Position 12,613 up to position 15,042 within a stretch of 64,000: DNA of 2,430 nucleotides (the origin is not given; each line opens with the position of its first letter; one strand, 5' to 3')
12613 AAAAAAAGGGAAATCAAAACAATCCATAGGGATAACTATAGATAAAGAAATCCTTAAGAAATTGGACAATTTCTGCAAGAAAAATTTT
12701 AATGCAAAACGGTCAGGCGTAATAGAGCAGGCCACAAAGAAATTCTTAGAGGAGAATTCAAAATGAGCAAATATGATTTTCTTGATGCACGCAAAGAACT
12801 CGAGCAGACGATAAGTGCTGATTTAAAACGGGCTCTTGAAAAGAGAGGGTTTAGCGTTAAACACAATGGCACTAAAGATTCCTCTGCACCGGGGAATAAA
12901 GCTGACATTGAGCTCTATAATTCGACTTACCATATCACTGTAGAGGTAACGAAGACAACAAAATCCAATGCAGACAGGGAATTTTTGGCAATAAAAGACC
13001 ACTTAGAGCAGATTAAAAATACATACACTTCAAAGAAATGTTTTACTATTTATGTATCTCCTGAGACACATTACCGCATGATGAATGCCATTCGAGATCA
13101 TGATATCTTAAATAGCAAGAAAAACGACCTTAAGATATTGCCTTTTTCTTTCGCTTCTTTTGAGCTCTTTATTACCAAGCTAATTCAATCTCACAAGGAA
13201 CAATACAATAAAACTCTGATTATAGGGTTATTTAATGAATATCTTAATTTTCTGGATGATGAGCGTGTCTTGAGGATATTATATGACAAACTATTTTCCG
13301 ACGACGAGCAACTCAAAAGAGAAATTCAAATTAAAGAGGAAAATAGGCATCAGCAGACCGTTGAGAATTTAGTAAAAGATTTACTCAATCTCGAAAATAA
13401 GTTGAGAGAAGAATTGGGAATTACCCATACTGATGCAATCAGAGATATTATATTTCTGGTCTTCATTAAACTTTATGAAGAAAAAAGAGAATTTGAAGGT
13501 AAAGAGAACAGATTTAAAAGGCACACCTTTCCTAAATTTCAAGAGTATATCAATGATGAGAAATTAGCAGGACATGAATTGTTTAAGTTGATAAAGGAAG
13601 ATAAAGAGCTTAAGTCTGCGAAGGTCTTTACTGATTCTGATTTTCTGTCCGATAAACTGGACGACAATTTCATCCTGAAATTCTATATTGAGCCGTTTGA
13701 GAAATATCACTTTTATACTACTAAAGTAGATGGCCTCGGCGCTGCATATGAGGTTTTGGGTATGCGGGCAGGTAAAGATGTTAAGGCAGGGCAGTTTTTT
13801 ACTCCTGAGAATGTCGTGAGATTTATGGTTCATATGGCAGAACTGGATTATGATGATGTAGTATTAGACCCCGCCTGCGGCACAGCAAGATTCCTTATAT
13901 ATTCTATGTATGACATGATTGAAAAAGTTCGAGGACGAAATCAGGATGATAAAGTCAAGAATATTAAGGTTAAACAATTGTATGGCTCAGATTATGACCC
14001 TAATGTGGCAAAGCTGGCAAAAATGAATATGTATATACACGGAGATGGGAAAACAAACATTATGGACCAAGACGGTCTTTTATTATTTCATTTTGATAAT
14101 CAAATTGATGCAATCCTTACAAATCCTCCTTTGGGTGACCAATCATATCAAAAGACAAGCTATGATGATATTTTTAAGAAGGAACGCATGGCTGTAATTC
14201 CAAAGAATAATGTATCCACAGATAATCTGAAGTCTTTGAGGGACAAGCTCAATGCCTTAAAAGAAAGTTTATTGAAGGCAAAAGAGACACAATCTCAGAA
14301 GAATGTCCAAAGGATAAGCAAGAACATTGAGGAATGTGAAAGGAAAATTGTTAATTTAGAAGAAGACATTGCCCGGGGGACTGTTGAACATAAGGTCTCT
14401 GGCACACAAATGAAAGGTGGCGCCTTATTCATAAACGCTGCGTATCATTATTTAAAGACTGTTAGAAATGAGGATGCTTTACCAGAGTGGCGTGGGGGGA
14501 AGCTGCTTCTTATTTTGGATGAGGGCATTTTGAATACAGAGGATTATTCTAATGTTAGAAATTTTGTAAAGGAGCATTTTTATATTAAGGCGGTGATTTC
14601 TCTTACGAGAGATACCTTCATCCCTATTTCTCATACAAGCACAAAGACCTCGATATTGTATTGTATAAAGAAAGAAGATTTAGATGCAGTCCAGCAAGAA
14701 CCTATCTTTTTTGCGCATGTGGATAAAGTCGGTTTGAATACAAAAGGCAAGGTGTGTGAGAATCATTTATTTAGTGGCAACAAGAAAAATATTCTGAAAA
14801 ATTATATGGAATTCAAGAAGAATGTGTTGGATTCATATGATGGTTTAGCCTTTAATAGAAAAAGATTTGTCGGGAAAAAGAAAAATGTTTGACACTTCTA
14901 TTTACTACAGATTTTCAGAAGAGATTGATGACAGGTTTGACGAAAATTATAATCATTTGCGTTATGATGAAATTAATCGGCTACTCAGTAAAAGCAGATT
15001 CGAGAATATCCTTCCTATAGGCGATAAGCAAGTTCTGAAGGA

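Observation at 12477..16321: R-M module without HsdR: RHH regulator, nuclease-like/methyltransferase fusion and HsdS (type IIB/BcgI-like?)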

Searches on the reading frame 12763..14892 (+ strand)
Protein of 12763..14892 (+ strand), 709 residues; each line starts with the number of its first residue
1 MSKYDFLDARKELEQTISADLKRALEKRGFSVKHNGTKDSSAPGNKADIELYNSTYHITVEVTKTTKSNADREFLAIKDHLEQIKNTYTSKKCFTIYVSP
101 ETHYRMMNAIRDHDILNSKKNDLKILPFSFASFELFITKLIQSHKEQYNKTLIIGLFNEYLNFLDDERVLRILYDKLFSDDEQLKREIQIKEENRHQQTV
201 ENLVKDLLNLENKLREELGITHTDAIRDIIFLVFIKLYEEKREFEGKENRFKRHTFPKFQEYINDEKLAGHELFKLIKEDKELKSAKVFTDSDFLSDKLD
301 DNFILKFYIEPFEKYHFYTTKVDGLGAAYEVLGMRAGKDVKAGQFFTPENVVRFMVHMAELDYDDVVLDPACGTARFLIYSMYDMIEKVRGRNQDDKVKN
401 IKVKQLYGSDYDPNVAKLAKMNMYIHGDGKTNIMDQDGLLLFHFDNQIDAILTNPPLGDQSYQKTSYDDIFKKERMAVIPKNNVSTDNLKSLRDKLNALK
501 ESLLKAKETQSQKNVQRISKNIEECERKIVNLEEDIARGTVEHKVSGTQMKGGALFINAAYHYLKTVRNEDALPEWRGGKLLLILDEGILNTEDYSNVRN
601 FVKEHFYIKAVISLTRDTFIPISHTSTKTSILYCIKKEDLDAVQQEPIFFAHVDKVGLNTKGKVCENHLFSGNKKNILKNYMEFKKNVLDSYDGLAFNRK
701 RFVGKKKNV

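Call 3: search_protein_families(library=pfam, proteins=[window:12763-14892:+], max_evalue=0.1)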
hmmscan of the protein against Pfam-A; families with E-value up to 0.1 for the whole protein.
window:12763-14892:+ (709 aa): 5 families
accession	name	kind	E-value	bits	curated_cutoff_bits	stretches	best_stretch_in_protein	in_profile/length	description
PF02384.22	N6_Mtase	-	7.1e-31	108.1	20.4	2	322-484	3-161/311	N-6 DNA Methylase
PF09491.16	RE_AlwI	-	1.2e-09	38.1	23.1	1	18-133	318-438/441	AlwI restriction endonuclease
PF01170.24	UPF0020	-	2e-08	34.6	22.3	1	352-472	17-146/197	RMKL-like, methyltransferase domain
PF20473.4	MmeI_Mtase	-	0.00019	21.1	27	1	366-426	22-85/259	MmeI, DNA-methyltransferase domain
PF08810.16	KapB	-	0.025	15.1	26.3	1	447-535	21-110/112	Kinase associated protein B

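Call 4: search_protein_families(library=ncbifam, proteins=[window:12763-14892:+], max_evalue=0.1)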
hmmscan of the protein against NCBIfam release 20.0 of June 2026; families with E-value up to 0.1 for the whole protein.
window:12763-14892:+ (709 aa): 5 families
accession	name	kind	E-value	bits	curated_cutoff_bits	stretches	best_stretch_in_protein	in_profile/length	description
NF047738.1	antiphage_MADS2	equivalog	2.8e-40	138.3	720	2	182-440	156-422/654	methylation-associated defense system DNA methyltransferase MAD2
TIGR01177.1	TIGR01177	hypoth_equivalog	5.3e-08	32.5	316.55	2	351-379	170-198/330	TIGR01177 family methyltransferase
NF040721.1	Trm14_Arch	equivalog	0.00035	19.8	280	1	354-473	182-315/370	tRNA (guanine(6)-N2)-methyltransferase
TIGR03534.1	RF_mod_PrmC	equivalog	0.0012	18.4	199.1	1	402-535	111-244/253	peptide chain release factor N(5)-glutamine methyltransferase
NF052680.1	KinAssocLprKapB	equivalog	0.014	15.5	140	1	447-535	34-123/126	kinase-associated lipoprotein KapB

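Call 5: search_protein_families(library=padloc, proteins=[window:12763-14892:+], max_evalue=0.1)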
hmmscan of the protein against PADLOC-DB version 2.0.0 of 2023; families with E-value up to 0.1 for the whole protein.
window:12763-14892:+ (709 aa): 30 families (the best 25 are shown)
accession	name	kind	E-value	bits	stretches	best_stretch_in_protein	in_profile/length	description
PDLC03021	MTase_I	-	6.5e-37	125.5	2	206-464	6-290/491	Type I methyltransferase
PDLC03318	MTase_II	-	1.8e-34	117.2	2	186-437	186-457/723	Type II methyltransferase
PDLC03026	MTase_I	-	3.4e-33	113.5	1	200-468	3-275/487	Type I methyltransferase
PDLC04134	mad2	-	7.5e-33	112.1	1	194-686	132-489/492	mads_2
PDLC03018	MTase_I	-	1e-32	111.5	3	188-399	153-363/749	Type I methyltransferase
PDLC03218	MTase_II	-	1.3e-29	101.2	2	199-459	124-384/532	Type II methyltransferase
PDLC03317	MTase_II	-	1e-24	85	2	211-472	171-450/831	Type II methyltransferase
PDLC03034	MTase_I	-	4.6e-24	82.7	2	187-440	188-435/672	Type I methyltransferase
PDLC03030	MTase_I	-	2.7e-20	70.4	2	155-461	140-467/670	Type I methyltransferase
PDLC03025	MTase_I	-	1.9e-19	67.8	1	306-460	123-281/569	Type I methyltransferase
PDLC03602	REase_MTase_IIG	-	1.1e-17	62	1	320-464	301-446/637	Type IIG restriction enzyme-methyltransferase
PDLC03616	REase_MTase_IIG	-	5.2e-17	59.5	1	319-456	367-517/721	Type IIG restriction enzyme-methyltransferase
PDLC03036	MTase_I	-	2e-16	57.5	1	295-482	173-362/635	Type I methyltransferase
PDLC03031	MTase_I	-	2.4e-16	57.2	1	307-464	144-301/834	Type I methyltransferase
PDLC03608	REase_MTase_IIG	-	7.5e-15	52.5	1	322-461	291-432/614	Type IIG restriction enzyme-methyltransferase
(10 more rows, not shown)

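Call 6: search_solved_structures(query=window:12763-14892:+, max_evalue=1, show_alignments=2)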
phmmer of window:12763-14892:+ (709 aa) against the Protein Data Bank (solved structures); distinct sequences matched with E-value up to 1: 15.
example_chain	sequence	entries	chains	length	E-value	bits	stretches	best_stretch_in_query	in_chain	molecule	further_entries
2okc_A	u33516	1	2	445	5.9e-23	84.6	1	197-460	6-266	Type I restriction enzyme StySJI M protein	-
5ybb_A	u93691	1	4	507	9.4e-16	60.8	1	306-460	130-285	Type I restriction-modification system methyltransferase subunit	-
3ufb_A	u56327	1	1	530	3.9e-14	55.4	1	295-461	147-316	Type I restriction-modification system methyltransferase subunit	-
7vru_A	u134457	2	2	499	2.9e-13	52.5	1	289-483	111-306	Site-specific DNA-methyltransferase (adenine-specific)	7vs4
8w0p_A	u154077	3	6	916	1.7e-12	50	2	209-444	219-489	RM.BsaXI | site-specific DNA-methyltransferase (adenine-specific)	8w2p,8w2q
3khk_A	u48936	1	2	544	4.7e-11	45.3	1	316-461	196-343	Type I restriction-modification system methylation subunit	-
2ar0_A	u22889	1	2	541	6.5e-10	41.5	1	202-439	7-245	Type I restriction enzyme EcoKI M protein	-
2y7c_B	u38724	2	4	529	6.8e-10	41.4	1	203-439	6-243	TYPE I RESTRICTION ENZYME ECOKI M PROTEIN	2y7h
7vru_B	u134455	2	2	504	1.9e-09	40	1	276-467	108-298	Site-specific DNA-methyltransferase (adenine-specific)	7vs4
2f8l_A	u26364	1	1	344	0.0003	22.8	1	578-653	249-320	hypothetical protein lmo1582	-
5fa8_A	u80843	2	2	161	0.0019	20.1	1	347-393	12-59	Ribosomal protein L11 methyltransferase, putative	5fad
3ldu_A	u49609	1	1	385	0.017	17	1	395-475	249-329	Putative methylase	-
5jwj_A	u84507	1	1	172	0.028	16.2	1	347-393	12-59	Protein-lysine N-methyltransferase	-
8h1g_A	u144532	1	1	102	0.28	12.9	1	147-213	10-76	DNA mismatch repair protein MutL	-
5b42_A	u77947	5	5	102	0.3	12.8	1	147-213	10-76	DNA mismatch repair protein MutL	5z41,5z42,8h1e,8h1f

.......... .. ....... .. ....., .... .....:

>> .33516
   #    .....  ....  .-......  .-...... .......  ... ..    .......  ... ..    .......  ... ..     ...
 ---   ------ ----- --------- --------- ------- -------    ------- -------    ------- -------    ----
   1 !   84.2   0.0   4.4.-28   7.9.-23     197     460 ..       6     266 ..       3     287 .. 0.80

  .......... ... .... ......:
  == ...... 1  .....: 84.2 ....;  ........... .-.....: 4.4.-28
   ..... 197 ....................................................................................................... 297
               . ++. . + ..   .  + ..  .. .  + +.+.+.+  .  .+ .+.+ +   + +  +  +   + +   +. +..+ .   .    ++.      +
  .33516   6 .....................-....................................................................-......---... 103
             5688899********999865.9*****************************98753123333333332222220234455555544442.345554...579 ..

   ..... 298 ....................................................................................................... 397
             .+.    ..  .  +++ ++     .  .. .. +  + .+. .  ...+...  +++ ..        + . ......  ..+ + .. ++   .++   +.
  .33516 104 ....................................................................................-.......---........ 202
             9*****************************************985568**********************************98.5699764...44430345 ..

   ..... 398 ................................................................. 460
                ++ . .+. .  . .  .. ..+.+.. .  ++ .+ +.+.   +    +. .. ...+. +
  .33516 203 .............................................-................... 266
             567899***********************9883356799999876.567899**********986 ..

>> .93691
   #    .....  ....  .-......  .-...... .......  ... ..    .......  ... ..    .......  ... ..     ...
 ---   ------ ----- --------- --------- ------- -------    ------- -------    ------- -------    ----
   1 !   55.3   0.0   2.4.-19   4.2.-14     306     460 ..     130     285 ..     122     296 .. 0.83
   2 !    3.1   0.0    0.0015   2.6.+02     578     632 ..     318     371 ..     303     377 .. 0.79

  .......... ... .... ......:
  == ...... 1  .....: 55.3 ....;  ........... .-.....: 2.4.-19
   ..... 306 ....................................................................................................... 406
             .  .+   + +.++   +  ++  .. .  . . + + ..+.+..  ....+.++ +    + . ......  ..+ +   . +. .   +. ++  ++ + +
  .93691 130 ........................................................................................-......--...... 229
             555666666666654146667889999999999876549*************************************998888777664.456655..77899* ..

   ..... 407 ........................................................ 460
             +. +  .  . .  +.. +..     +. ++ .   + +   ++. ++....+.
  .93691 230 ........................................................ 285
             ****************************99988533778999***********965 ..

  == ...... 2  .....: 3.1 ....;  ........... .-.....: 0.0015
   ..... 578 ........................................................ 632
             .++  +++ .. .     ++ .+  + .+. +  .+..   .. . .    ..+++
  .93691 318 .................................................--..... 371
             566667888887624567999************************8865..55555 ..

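Call 9: find_homologous_proteins(query=window:12763-14892:+, max_evalue=0.00001)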
Query window:12763-14892:+ (709 aa): 555 proteins with E <= 0.00001 among 8000 candidates; the best 120 are listed.
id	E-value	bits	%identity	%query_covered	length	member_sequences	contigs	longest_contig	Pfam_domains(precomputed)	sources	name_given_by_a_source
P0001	0.0e+0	1582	100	100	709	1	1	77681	PF02384.23,PF01170.25,PF09491.17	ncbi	-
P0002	1.8e-294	997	64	99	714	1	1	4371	PF02384.23,PF01170.25,PF20473.5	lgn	-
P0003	6.2e-294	995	65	99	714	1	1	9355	PF02384.23,PF01170.25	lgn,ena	-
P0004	5.0e-292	989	64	99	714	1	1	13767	PF02384.23,PF01170.25,PF20473.5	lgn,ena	-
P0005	9.8e-292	988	62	99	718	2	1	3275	PF02384.23,PF01170.25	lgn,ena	-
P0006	7.6e-291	985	64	99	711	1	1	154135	PF02384.23,PF01170.25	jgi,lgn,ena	-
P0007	9.5e-291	984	63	99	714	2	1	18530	PF02384.23,PF01170.25,PF20473.5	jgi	-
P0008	2.0e-289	980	63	99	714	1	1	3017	PF02384.23,PF01170.25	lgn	-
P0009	3.6e-289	979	64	99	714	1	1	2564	PF02384.23,PF01170.25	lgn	-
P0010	5.2e-288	975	63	99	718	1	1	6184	PF02384.23,PF01170.25,PF20473.5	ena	-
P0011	2.7e-283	960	63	100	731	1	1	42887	PF02384.23,PF01170.25,PF20473.5,PF09491.17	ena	-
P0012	4.7e-282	956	62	99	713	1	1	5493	PF02384.23,PF01170.25,PF09491.17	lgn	-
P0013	6.0e-281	952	62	99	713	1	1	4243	PF02384.23,PF01170.25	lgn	-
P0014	3.5e-279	946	59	99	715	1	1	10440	PF02384.23,PF01170.25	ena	-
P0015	1.4e-278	944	62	99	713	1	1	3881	PF02384.23,PF01170.25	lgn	-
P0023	1.3e-273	928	60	99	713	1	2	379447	PF02384.23,PF01170.25,PF09491.17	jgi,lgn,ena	jgi:type I restriction-modification system DNA methylase subunit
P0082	3.3e-245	834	54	99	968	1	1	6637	PF02384.23,PF01170.25,PF01420.26,PF09491.17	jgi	jgi:type I restriction-modification system DNA methylase subunit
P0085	1.0e-244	832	54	99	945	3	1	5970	PF02384.23,PF01170.25,PF01420.26,PF09491.17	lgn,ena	-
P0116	3.2e-228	778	53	95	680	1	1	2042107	PF02384.23,PF01170.25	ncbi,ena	-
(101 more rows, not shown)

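Call 14: search_solved_structures(query=A1, max_evalue=10, show_alignments=0)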
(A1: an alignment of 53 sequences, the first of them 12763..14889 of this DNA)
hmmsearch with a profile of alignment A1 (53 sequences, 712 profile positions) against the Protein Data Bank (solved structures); distinct sequences matched with E-value up to 10: 25.
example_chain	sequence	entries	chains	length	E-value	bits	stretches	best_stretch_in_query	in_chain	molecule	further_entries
2okc_A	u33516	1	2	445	9.8e-27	96.9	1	199-461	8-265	Type I restriction enzyme StySJI M protein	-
8w0p_A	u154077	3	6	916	1.1e-23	86.8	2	241-459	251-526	RM.BsaXI | site-specific DNA-methyltransferase (adenine-specific)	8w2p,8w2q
5ybb_A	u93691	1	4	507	2.4e-21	79.1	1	306-462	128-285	Type I restriction-modification system methyltransferase subunit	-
3ufb_A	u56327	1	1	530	2.8e-20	75.5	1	296-461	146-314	Type I restriction-modification system methyltransferase subunit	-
7vru_B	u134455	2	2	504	7.3e-18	67.6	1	267-471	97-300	Site-specific DNA-methyltransferase (adenine-specific)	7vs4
7vru_A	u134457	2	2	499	7.7e-18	67.5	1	298-485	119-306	Site-specific DNA-methyltransferase (adenine-specific)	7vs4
3khk_A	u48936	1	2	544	1.8e-15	59.7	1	323-473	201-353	Type I restriction-modification system methylation subunit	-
2y7c_B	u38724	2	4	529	1.1e-13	53.8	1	201-461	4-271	TYPE I RESTRICTION ENZYME ECOKI M PROTEIN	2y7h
2ar0_A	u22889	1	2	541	1.1e-13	53.8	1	201-461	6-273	Type I restriction enzyme EcoKI M protein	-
7bst_D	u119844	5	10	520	9.9e-11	44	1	315-459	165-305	Type I restriction enzyme EcoR124II M protein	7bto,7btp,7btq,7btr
5fa8_A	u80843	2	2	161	1.6e-06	30.1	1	349-397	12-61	Ribosomal protein L11 methyltransferase, putative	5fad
3lkd_A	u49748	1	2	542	1.7e-06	30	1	273-461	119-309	Type I restriction-modification system methyltransferase subunit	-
2f8l_A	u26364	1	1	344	2.6e-05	26.1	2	348-390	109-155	hypothetical protein lmo1582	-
5jwj_A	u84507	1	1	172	3.1e-05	25.8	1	349-397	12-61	Protein-lysine N-methyltransferase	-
7eew_A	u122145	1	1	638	9e-05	24.3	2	334-387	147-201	Type I restriction-modification system methyltransferase subunit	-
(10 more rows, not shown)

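Call 15: find_encoding_contigs(protein=P0006, flank=8000, max_places=2)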
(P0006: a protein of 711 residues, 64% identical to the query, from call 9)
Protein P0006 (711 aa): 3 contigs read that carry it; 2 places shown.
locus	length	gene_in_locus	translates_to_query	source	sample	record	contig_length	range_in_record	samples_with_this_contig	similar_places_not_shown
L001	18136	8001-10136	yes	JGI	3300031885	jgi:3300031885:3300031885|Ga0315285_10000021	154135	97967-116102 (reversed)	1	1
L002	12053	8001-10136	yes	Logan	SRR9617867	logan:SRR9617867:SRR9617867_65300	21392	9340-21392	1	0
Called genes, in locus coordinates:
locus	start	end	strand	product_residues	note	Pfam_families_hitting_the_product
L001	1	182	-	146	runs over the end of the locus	-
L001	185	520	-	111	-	-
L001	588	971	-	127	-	PF04472:SepF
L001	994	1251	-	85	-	PF03685:UPF0147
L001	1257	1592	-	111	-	PF01920:Prefoldin_2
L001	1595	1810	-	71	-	PF09341:Pcc1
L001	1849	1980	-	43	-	-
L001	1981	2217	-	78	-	PF01780:Ribosomal_L37ae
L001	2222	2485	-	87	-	PF01984:dsDNA_bind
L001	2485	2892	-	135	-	PF01090:Ribosomal_S19e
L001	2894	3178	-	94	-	-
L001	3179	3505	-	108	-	PF04032:Rpr2, PF24292:DUF7479 (faint), PF02150:Zn_ribbon_RPB9 (faint)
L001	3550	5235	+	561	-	-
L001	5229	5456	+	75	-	-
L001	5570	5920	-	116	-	-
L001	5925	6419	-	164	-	PF13274:SocA_Panacea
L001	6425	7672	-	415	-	PF04434:SWIM (weak), PF01609:DDE_Tnp_1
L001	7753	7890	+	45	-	-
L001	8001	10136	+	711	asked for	PF02384:N6_Mtase, PF01170:UPF0020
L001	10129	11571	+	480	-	PF01420:Methylase_S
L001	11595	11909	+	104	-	-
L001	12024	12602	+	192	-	PF00352:TBP, PF11858:DUF3378 (faint), PF00352:TBP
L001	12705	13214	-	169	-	-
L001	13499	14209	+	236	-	PF01694:Rhomboid, PF08551:DUF1751 (weak)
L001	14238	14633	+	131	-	-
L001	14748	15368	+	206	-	-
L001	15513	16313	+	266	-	-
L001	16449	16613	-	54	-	PF01455:HupF_HypC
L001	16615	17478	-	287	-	PF12705:PDDEXK_1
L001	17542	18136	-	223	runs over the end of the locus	PF00121:TIM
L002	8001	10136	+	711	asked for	PF02384:N6_Mtase, PF01170:UPF0020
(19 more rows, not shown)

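Call 16: find_encoding_contigs(protein=P0023, flank=8000, max_places=2)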
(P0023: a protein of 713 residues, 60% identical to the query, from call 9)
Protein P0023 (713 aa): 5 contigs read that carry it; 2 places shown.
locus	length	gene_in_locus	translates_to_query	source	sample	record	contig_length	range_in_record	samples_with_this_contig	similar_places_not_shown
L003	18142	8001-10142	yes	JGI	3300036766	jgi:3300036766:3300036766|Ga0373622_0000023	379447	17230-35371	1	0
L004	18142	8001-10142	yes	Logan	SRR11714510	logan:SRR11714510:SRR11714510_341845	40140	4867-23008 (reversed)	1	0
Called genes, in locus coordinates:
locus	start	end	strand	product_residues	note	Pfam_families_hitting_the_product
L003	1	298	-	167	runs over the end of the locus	-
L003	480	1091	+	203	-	-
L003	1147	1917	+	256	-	PF13489:Methyltransf_23, PF07021:MetW, PF13649:Methyltransf_25, PF13847:Methyltransf_31, PF08241:Methyltransf_11, PF08242:Methyltransf_12 (weak)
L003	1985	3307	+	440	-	PF01336:tRNA_anti-codon (faint), PF21473:OB_Ssb-like (faint)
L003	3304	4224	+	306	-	-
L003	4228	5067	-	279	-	PF01875:Memo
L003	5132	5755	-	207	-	PF00318:Ribosomal_S2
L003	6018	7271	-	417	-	PF01609:DDE_Tnp_1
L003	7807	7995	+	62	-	-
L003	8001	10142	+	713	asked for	PF09491:RE_AlwI, PF02384:N6_Mtase, PF01170:UPF0020 (weak)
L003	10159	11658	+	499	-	PF01420:Methylase_S (weak)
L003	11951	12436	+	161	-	PF18967:PycTM (weak)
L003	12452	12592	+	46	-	-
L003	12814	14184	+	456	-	PF00202:Aminotran_3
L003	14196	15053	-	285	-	PF00025:Arf, PF00071:Ras, PF08477:Roc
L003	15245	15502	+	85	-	-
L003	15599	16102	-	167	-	PF00694:Aconitase_C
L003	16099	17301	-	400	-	PF00330:Aconitase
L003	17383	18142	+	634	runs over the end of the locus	PF01855:POR_N, PF02775:TPP_enzyme_C, PF00037:Fer4 (faint), PF14697:Fer4_21 (weak)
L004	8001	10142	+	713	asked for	PF09491:RE_AlwI, PF02384:N6_Mtase, PF01170:UPF0020 (weak)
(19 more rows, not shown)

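Call 17: find_encoding_contigs(protein=P0116, flank=8000, max_places=2)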
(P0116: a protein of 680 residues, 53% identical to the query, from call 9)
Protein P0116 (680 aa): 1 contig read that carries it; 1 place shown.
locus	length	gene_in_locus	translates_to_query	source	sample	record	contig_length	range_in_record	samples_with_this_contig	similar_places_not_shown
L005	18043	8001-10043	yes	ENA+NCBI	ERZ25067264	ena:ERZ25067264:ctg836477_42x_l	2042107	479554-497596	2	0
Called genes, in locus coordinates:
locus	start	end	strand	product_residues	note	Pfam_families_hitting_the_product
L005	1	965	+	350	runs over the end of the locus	-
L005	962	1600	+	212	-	-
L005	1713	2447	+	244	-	-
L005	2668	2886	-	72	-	-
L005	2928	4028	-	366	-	PF00296:Bac_luciferase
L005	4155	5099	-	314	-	PF00465:Fe-ADH, PF13685:Fe-ADH_2, PF25137:ADH_Fe_C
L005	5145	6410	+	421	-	PF13660:DUF4147, PF05161:MOFRL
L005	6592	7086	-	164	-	PF24838:8xMP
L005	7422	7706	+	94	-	PF13551:HTH_29 (weak)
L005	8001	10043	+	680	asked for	PF02384:N6_Mtase, PF01170:UPF0020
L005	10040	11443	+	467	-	PF01420:Methylase_S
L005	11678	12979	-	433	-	PF13613:HTH_Tnp_4 (weak), PF13359:DDE_Tnp_4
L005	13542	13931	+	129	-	-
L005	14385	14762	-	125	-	PF13676:TIR_2 (weak), PF08937:ThsB_TIR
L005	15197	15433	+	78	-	-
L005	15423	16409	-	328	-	-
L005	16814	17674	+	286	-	PF01909:NTP_transf_2, PF18765:Polbeta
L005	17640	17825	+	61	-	-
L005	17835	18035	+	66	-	-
